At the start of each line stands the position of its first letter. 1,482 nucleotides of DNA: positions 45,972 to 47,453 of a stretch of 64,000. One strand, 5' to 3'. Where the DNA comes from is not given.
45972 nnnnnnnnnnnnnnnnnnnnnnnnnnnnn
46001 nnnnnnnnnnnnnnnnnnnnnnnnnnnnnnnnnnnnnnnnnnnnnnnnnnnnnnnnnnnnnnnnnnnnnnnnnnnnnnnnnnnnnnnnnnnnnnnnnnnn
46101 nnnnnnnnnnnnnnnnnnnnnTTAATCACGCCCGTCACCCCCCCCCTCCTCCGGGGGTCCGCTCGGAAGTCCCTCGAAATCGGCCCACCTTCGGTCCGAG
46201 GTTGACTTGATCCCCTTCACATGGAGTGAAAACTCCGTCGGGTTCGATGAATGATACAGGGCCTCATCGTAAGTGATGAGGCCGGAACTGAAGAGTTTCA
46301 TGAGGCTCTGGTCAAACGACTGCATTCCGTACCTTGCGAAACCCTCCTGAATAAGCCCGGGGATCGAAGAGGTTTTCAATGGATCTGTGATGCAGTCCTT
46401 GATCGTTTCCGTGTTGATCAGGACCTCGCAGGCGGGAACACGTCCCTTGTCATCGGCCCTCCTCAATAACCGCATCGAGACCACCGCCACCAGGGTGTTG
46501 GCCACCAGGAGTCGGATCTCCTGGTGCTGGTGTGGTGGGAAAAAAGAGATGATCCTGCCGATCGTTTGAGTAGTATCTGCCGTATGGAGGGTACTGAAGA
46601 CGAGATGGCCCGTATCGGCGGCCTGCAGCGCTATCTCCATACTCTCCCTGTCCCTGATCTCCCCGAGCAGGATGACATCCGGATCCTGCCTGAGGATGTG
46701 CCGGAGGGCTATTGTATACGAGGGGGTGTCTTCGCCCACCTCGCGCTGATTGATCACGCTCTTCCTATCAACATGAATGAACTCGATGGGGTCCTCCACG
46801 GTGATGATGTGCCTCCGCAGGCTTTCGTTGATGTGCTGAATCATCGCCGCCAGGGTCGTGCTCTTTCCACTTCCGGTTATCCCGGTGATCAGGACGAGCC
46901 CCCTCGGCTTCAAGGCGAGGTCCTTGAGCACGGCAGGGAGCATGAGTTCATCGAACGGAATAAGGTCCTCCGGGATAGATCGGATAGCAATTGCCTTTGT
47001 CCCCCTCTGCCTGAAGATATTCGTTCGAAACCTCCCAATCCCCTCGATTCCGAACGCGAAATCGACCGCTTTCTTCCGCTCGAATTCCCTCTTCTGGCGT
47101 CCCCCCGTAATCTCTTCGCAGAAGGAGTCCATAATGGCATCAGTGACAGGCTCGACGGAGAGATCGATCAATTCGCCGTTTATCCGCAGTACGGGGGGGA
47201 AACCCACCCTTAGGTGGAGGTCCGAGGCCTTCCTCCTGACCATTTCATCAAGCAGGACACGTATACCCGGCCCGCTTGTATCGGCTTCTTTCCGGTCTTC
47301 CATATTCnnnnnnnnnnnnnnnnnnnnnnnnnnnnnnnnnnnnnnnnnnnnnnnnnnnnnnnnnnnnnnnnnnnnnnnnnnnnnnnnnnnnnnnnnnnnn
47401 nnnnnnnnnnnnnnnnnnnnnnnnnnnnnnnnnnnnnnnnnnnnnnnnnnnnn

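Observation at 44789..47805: PilT-family pilus-retraction ATPase inserted inside the accB-accC operon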

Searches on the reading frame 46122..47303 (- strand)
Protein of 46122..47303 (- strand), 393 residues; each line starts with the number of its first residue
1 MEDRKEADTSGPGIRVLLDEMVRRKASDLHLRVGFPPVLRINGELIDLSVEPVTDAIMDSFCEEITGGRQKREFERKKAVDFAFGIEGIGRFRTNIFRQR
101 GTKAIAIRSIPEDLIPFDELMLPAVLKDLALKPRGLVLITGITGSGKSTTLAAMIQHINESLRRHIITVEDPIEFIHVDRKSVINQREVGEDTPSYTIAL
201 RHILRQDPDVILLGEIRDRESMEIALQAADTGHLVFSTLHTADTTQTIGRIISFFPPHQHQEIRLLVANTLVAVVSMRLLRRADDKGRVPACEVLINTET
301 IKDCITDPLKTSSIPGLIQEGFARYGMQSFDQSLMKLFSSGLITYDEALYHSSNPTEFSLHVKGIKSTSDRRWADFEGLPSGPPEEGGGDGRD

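Call 3: search_protein_families(library=pfam, proteins=[window:46122-47303:-])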
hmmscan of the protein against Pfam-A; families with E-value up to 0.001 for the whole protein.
window:46122-47303:- (393 aa): 2 families
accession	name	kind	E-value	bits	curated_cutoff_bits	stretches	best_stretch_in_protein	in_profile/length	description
PF00437.27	T2SSE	-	1.4e-45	156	24.9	1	126-289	134-287/370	Type II/IV secretion system protein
PF13555.12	AAA_29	-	0.0002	21.5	27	1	128-155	16-43/61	P-loop containing region of AAA domain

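Call 4: search_protein_families(library=ncbifam, proteins=[window:46122-47303:-])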
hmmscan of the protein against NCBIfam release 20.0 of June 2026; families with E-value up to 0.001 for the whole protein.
window:46122-47303:- (393 aa): 17 families
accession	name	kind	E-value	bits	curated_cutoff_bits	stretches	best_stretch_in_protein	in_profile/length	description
TIGR01420.1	pilT_fam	subfamily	3.3e-131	437.6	319.1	1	15-357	3-343/343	PilT/PilU family type 4a pilus ATPase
TIGR02525.1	plasmid_TraJ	equivalog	2e-43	148.8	368.3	1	21-347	19-362/372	plasmid transfer ATPase TraJ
TIGR02533.1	type_II_gspE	equivalog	1.4e-41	142.7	630.25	1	126-290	235-389/486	type II secretion system ATPase GspE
TIGR02538.1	type_IV_pilB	equivalog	1e-39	136.6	675.65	1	127-254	309-432/564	type IV-A pilus assembly ATPase PilB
NF007755.0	PRK10436.1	equivalog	1.6e-38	132.6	617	1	125-296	207-371/465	type II secretion system protein GspE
NF041000.1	ATPase_ComGA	equivalog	7.1e-37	126.8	300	1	124-280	115-265/267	competence type IV pilus ATPase ComGA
TIGR02524.1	dot_icm_DotB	equivalog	6.2e-36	124.3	463.3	1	17-308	9-312/358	Dot/Icm type IV secretion system ATPase DotB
NF053534.1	T4PilAsmATPsTfpB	equivalog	8.5e-34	116.9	850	1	127-286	329-478/584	type IV pilus assembly ATPase TfpB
NF058587.1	archaellum_moto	equivalog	7.4e-19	67.9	550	1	135-253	276-395/527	archaellum flagellar ATPase motor FlaI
TIGR02782.1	TrbB_P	equivalog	1.8e-15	57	304.55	1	131-278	133-279/303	P-type conjugative transfer ATPase TrbB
TIGR02788.1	VirB11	equivalog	3e-13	49.5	249.95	1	129-255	139-266/308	P-type DNA transfer ATPase VirB11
TIGR03819.1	heli_sec_ATPase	hypoth_equivalog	2.9e-12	46.5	373.15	1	131-251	175-297/340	TadA family conjugal transfer-associated ATPase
NF010469.0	PRK13894.1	subfamily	3e-12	46.5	508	1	134-277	149-292/320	conjugal transfer ATPase TrbB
NF053672.1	bindosome_BasE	exception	6.6e-11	41.6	1000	1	89-268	227-405/512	bindosome assembly system ATPase subunit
NF010425.0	PRK13851.1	equivalog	1.3e-09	37.4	461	1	130-254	158-283/344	type IV secretion system protein VirB11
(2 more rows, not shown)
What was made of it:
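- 46122..47303 (-): pilT, a PilT/PilU-family hexameric ATPase of 393 aa with all catalytic motifs intact. TIGR01420 437.6 bits against a cut-off of 319.1 (call 4).
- On PilT/PilU family type IVa pilus ATPase (NCBIfam TIGR01420): 437.6 bits against 319.1, E 3.3e-131, covering residues 15-357 over the full model (call 4).
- TIGR01420 scores 437.6 bits against a cut-off of 319.1 (call 4).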

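Call 7: find_homologous_proteins(query=window:46122-47303:-, max_evalue=1e-30)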
Query window:46122-47303:- (393 aa): 8000 proteins with E <= 1e-30 among 8000 candidates; the best 120 are listed.
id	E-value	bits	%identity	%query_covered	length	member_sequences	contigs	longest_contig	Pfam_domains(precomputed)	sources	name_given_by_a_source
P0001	1.1e-257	872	100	100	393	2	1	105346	PF00437.27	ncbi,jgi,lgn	-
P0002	1.7e-198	677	79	97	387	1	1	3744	PF00437.27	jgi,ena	-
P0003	1.0e-196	671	79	94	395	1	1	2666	PF00437.27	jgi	jgi:twitching motility protein PilT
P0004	7.4e-195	665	79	96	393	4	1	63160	PF00437.27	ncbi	-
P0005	6.5e-194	662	77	95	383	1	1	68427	PF00437.27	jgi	jgi:twitching motility protein PilT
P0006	9.6e-194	662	77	95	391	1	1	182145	PF00437.27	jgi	jgi:twitching motility protein PilT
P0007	1.7e-193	661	77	95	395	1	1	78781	PF00437.27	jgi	jgi:twitching motility protein PilT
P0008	2.0e-192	657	77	94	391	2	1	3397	PF00437.27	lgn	-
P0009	7.5e-192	655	76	96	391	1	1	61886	PF00437.27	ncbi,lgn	-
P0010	7.7e-192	655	76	94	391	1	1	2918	PF00437.27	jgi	jgi:twitching motility protein PilT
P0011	9.6e-192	655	76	95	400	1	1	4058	PF00437.27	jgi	-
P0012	6.7e-190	649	74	99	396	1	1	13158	PF00437.27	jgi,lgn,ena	-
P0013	9.9e-188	642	75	95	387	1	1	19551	PF00437.27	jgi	jgi:twitching motility protein PilT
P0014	4.5e-186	636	75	97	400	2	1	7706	PF00437.27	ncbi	-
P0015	4.2e-148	511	61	95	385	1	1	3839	PF00437.27,PF13555.13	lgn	-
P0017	5.4e-147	508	63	93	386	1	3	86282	PF00437.27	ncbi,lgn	ncbi:MAG: type IV pilus twitching motility protein PilT [Candidatus Glassbacteria bacterium]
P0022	4.1e-143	495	62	93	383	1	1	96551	PF00437.27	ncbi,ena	-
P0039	4.4e-138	478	59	93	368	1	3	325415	PF00437.27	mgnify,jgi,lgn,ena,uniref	mgnify:CR=1 FL=1|uniref:PilT/PilU family type 4a pilus ATPase n=1 Tax=candidate division WOR-3 bacte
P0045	2.3e-137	476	58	96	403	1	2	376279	PF00437.27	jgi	jgi:twitching motility protein PilT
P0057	7.0e-137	475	58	95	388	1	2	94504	PF00437.27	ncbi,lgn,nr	ncbi:MAG: type IV pilus twitching motility protein PilT [Candidatus Eisenbacteria bacterium]|nr:type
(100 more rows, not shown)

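Call 8: find_related_loci(query=window:46122-47303:-, collection=genome_contigs, flank=5000)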
Query window:46122-47303:- (393 aa) in genome_contigs; peptide patterns used: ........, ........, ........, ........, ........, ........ (x = any residue, [..] = any of these).
600 stretches matched a pattern (row limit reached: there are more); 569 encode a relative of the query (tblastn E <= 1e-3); the best 80 are kept; 80 distinct loci.
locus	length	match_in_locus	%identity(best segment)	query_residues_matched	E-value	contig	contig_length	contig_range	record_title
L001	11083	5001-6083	60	18-378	3e-146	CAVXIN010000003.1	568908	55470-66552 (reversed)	MAG: uncultured Gemmatimonadales bacterium isolate MFD03066.bin.2.169 genome assembly, contig: contig_14846, whole genom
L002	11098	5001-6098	59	18-383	4e-146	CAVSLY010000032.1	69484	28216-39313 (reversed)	MAG: uncultured Gemmatimonadales bacterium isolate MFD09206.bin.3.364 genome assembly, contig: contig_73747, whole genom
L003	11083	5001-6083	60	20-380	4e-145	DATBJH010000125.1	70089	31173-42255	MAG TPA_asm: Gemmatimonadales bacterium isolate SMAG_U3915 k141_2965577, whole genome shotgun sequence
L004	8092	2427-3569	57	1-378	8e-145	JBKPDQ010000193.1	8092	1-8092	MAG: Actinomycetota bacterium isolate GB_EKS_MAG_00020 GB_EKS_000001485856, whole genome shotgun sequence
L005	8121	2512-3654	57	1-378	8e-145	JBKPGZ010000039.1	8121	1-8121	MAG: Gemmatimonadota bacterium isolate HAY_GB_MAG_00023 HAY_GB_000000394177, whole genome shotgun sequence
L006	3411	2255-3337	60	18-378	2e-150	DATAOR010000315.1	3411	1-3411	MAG TPA_asm: Gemmatimonadales bacterium isolate SMAG_U7050 k141_8869233, whole genome shotgun sequence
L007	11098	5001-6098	59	18-383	3e-144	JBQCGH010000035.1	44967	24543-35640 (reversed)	MAG: Gemmatimonadales bacterium isolate bin251 k141_1780254, whole genome shotgun sequence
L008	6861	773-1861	60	20-382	7e-144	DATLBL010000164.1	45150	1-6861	MAG TPA_asm: Gemmatimonadales bacterium isolate SMAG_U14297 k141_8780974, whole genome shotgun sequence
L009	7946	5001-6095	59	18-382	5e-144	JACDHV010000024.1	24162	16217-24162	MAG: Gemmatimonadales bacterium isolate MGR_bin447 SD2911_NODE_312_length_24162_cov_1.483794, whole genome shotgun seque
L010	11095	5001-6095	57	13-377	7e-144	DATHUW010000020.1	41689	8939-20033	MAG TPA_asm: Gemmatimonadaceae bacterium isolate SMAG_U16117 k141_7497, whole genome shotgun sequence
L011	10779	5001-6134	57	7-382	5e-144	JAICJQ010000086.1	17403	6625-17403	MAG: Gemmatimonadaceae bacterium isolate GZL_HY_2_bin.4 k141_33543_length_17403_cov_10.0000, whole genome shotgun sequen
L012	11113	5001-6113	58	10-378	7e-144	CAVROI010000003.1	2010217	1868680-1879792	MAG: uncultured Gemmatimonadales bacterium isolate MFD04944.bin.1.29 genome assembly, contig: contig_49812, whole genome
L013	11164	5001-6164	56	7-385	1e-143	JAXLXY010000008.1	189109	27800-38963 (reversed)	MAG: Gemmatimonadales bacterium isolate STL-GEM4 C1.156.fa-8, whole genome shotgun sequence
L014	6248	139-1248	57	10-377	2e-143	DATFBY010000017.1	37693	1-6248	MAG TPA_asm: Gemmatimonadaceae bacterium isolate SMAG_U8540 k141_573299, whole genome shotgun sequence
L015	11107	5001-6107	57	10-378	2e-143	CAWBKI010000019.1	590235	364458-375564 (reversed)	MAG: uncultured Gemmatimonadaceae bacterium isolate MFD05841.bin.2.20 genome assembly, contig: contig_26699, whole genom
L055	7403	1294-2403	58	13-382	1e-140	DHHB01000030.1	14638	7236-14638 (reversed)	MAG TPA_asm: bacterium UBP1_UBA4783 isolate UBA4783 UBA4783_contig_6486, whole genome shotgun sequence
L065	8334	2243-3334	58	14-377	4e-140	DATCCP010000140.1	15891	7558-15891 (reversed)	MAG TPA_asm: Candidatus Krumholzibacteriaceae bacterium isolate SMAG_U7702 k141_168123, whole genome shotgun sequence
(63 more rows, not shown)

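Call 11: find_encoding_contigs(protein=P0001, flank=3000, max_places=3)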
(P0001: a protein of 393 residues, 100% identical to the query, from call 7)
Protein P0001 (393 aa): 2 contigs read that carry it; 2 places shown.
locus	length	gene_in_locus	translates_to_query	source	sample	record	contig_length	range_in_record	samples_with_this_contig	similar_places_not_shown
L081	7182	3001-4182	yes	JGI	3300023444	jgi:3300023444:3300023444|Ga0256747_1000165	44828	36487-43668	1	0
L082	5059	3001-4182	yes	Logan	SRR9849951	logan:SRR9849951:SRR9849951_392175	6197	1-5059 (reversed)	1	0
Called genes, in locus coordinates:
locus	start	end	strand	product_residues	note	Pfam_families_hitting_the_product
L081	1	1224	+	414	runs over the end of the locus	PF12895:ANAPC3 (faint), PF07719:TPR_2 (faint), PF13174:TPR_6 (faint), PF13176:TPR_7 (faint), PF13181:TPR_8 (faint), PF13432:TPR_16, PF14559:TPR_19 (weak), PF12836:HHH_3, +7 more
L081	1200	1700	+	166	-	PF01220:DHquinase_II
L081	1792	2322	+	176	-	PF08207:EFP_N, PF01132:EFP, PF09285:Elong-fact-P_C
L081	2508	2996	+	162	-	PF00364:Biotin_lipoyl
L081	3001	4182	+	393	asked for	PF00437:T2SSE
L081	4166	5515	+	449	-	PF00289:Biotin_carb_N, PF02655:ATP-grasp_3 (weak), PF02786:CPSase_L_D2, PF08443:RimK (faint), PF02222:ATP-grasp, PF07478:Dala_Dala_lig_C, PF02785:Biotin_carb_C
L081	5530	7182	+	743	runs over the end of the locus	PF13491:FtsK_4TM (faint), PF17854:FtsK_alpha, PF01580:FtsK_SpoIIIE, PF09397:FtsK_gamma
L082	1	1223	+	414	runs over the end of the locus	PF12895:ANAPC3 (faint), PF07719:TPR_2 (faint), PF13174:TPR_6 (faint), PF13176:TPR_7 (faint), PF13181:TPR_8 (faint), PF13432:TPR_16, PF14559:TPR_19 (weak), PF12836:HHH_3, +7 more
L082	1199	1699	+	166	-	PF01220:DHquinase_II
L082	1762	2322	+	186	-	PF08207:EFP_N, PF01132:EFP, PF09285:Elong-fact-P_C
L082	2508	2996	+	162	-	PF00364:Biotin_lipoyl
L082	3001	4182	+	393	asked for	PF00437:T2SSE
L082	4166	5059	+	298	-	?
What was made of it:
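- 46122..46138 (-): 17-nt overlap between the pilT 3' end and the accC 5' end (GTG 46138; an alternative GTG at 46129 gives 8 nt). The same gene calls appear in other assemblies (call 11).
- An identical protein with the same neighbours is found in a JGI contig of 44.8 kb and a Logan contig of 6.2 kb (call 11). The same order and an identical PilT occur in other assemblies (call 11).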

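Call 13: find_encoding_contigs(protein=P0006, flank=6000, max_places=1)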
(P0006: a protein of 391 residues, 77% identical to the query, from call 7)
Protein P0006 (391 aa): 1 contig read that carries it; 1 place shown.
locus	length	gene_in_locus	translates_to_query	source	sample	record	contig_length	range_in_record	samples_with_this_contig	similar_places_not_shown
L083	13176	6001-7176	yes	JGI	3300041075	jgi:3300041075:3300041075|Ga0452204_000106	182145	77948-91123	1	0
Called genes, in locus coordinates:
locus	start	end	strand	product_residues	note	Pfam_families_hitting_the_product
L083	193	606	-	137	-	PF02082:Rrf2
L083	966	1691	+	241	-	PF14686:fn3_3, PF13620:CarboxypepD_reg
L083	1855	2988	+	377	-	PF00465:Fe-ADH (weak), PF13685:Fe-ADH_2 (weak), PF01761:DHQ_synthase, PF24621:DHQS_C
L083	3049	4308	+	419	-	PF12895:ANAPC3 (faint), PF00515:TPR_1 (faint), PF07719:TPR_2 (faint), PF13174:TPR_6 (faint), PF13176:TPR_7 (faint), PF13181:TPR_8 (faint), PF14559:TPR_19, PF12836:HHH_3, +5 more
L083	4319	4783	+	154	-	PF01220:DHquinase_II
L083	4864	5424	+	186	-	PF08207:EFP_N, PF01132:EFP, PF09285:Elong-fact-P_C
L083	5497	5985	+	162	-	PF00364:Biotin_lipoyl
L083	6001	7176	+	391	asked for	PF00437:T2SSE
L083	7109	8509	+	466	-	PF00289:Biotin_carb_N, PF02222:ATP-grasp, PF02786:CPSase_L_D2, PF07478:Dala_Dala_lig_C, PF02785:Biotin_carb_C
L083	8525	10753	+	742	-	PF17854:FtsK_alpha, PF01580:FtsK_SpoIIIE, PF09397:FtsK_gamma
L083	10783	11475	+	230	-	PF09865:DUF2092 (faint), PF03548:LolA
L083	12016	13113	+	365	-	PF01950:FBPase_3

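Call 14: find_encoding_contigs(protein=P0017, flank=6000, max_places=1)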
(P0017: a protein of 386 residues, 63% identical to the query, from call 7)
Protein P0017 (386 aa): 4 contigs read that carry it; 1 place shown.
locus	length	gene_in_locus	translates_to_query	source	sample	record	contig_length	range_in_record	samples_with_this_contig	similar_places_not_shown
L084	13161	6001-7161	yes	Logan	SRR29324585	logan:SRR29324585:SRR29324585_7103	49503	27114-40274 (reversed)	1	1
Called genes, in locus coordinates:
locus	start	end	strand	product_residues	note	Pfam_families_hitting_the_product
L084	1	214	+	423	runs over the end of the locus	PF07969:Amidohydro_3, PF01979:Amidohydro_1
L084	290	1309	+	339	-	PF00348:polyprenyl_synt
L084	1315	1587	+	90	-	PF14209:DUF4321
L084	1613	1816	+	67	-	PF02416:TatA_B_E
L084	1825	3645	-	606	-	PF13623:SurA_N_2, PF13624:SurA_N_3, PF13145:Rotamase_2, PF13616:Rotamase_3, PF00639:Rotamase, PF13145:Rotamase_2 (weak)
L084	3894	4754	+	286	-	PF00515:TPR_1 (faint), PF07719:TPR_2 (faint), PF12895:ANAPC3 (faint), PF13174:TPR_6 (faint), PF13176:TPR_7 (faint), PF13428:TPR_14 (weak), PF13432:TPR_16, PF14559:TPR_19 (weak), +8 more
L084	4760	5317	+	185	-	PF08207:EFP_N, PF01132:EFP, PF09285:Elong-fact-P_C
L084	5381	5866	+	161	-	PF00364:Biotin_lipoyl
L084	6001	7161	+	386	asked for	PF00437:T2SSE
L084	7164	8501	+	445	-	PF00289:Biotin_carb_N, PF02222:ATP-grasp, PF02786:CPSase_L_D2, PF07478:Dala_Dala_lig_C, PF02785:Biotin_carb_C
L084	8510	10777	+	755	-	PF13491:FtsK_4TM, PF17854:FtsK_alpha, PF01580:FtsK_SpoIIIE, PF09397:FtsK_gamma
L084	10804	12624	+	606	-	PF02543:Carbam_trans_N, PF16861:Carbam_trans_C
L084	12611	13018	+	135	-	PF19588:SxtJ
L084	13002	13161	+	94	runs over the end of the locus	PF19451:DUF5989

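Call 15: find_encoding_contigs(protein=P0039, flank=6000, max_places=1)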
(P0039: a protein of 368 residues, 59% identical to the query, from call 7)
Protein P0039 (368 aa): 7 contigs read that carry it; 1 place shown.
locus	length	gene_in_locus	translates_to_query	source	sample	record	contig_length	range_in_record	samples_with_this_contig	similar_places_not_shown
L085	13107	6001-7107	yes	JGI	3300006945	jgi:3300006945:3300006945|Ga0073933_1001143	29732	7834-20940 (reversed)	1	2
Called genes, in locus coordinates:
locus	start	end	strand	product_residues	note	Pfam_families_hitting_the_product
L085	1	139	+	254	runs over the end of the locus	PF08861:DUF1828, PF08862:DUF1829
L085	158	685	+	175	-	-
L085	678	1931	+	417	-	PF01555:N6_N4_Mtase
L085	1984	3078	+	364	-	PF05559:DUF763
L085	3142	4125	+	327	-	PF16125:DUF4837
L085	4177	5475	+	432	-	-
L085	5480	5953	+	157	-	PF00364:Biotin_lipoyl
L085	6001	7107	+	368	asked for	PF00437:T2SSE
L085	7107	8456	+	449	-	PF00289:Biotin_carb_N, PF02655:ATP-grasp_3 (weak), PF02786:CPSase_L_D2, PF08443:RimK (weak), PF02222:ATP-grasp, PF07478:Dala_Dala_lig_C, PF02785:Biotin_carb_C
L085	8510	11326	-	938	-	PF00005:ABC_tran (faint), PF02463:SMC_N (faint), PF13191:AAA_16 (faint), PF13304:AAA_21 (faint), PF13555:AAA_29 (faint), PF20703:nSTAND1 (faint), PF17760:UvrA_inter, PF17755:UvrA_DNA-bind, +1 more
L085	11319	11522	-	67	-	-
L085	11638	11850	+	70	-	PF00313:CSD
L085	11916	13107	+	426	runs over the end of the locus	PF07719:TPR_2 (faint), PF21033:RMD1-3 (faint), PF00515:TPR_1 (faint), PF13414:TPR_11, PF13424:TPR_12 (weak), PF13432:TPR_16, PF14559:TPR_19, PF13431:TPR_17 (weak), +4 more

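Call 16: find_encoding_contigs(protein=P0057, flank=6000, max_places=1)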
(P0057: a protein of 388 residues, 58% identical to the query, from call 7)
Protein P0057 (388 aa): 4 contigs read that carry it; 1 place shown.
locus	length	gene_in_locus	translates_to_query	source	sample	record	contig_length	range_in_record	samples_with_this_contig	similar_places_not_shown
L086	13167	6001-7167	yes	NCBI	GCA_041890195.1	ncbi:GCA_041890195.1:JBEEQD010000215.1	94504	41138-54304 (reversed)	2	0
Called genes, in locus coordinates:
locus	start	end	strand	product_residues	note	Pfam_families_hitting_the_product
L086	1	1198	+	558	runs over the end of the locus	PF13432:TPR_16 (weak), PF14559:TPR_19, PF23914:TPR_CcmH_CycH (weak), PF14559:TPR_19, PF13428:TPR_14, PF13432:TPR_16, PF14559:TPR_19, PF14559:TPR_19, +28 more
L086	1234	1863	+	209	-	PF07638:Sigma70_ECF (faint), PF04542:Sigma70_r2, PF08281:Sigma70_r4_2, PF04545:Sigma70_r4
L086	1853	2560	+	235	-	PF13490:zf-HC2 (weak)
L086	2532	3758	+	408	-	PF13365:Trypsin_2, PF00595:PDZ, PF13180:PDZ_2, PF17820:PDZ_6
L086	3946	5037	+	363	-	PF01761:DHQ_synthase, PF24621:DHQS_C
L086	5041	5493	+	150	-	PF01220:DHquinase_II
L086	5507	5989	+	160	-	PF00364:Biotin_lipoyl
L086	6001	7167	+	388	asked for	PF00437:T2SSE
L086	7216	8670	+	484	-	PF00289:Biotin_carb_N, PF02786:CPSase_L_D2, PF02222:ATP-grasp (weak), PF07478:Dala_Dala_lig_C, PF02785:Biotin_carb_C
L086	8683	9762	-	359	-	PF03739:LptF_LptG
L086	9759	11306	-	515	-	PF03739:LptF_LptG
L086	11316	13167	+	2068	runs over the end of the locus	PF14349:SprA_N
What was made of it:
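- The triplet core survives even where the outer flanks have been replaced, in WOR-3 and Eisenbacteria (calls 15, 16).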
